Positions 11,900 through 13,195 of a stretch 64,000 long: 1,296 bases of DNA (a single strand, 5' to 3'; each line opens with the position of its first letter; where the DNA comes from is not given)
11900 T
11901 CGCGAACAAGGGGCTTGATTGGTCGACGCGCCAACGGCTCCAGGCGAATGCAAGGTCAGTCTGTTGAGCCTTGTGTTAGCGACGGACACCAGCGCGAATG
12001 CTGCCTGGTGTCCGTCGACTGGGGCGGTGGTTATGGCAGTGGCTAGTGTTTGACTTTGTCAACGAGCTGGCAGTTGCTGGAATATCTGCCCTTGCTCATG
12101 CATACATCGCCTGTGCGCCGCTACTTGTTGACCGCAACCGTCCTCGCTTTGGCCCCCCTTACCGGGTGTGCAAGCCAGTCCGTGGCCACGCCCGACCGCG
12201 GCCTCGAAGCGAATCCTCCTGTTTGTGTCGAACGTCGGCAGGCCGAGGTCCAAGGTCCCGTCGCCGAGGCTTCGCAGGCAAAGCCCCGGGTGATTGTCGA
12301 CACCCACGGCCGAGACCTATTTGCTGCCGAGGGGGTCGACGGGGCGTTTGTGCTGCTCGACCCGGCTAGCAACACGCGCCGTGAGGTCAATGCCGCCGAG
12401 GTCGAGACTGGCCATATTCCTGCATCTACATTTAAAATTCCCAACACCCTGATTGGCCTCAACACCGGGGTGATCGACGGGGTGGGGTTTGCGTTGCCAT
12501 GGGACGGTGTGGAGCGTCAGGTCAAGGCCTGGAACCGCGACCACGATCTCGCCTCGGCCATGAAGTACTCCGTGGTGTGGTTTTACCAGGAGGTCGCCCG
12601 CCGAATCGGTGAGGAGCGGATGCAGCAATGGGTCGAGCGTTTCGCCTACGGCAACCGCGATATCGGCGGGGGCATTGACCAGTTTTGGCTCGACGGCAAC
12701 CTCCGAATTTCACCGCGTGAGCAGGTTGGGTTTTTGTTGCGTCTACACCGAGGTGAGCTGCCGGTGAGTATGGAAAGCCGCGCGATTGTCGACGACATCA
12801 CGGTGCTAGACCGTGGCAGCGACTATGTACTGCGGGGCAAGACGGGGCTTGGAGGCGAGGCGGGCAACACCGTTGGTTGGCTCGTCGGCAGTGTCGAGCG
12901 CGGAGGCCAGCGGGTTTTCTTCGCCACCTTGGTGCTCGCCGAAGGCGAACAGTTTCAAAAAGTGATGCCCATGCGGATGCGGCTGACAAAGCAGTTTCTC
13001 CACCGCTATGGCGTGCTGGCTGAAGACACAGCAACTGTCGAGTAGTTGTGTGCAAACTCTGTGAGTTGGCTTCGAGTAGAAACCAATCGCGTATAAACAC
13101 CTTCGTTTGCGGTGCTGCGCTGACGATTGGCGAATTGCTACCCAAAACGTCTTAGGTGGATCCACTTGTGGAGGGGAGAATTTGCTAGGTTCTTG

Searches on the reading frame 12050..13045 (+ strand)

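Call 54: search_protein_families(library=pfam, proteins=[window:12050-13045:+], max_evalue=0.001)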
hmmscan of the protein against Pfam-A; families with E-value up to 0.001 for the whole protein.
window:12050-13045:+ (331 aa): 1 family
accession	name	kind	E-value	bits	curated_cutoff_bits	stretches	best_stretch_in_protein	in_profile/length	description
PF00905.27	Transpeptidase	-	5.1e-27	95.3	22.1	1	118-298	36-281/299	Penicillin binding protein transpeptidase domain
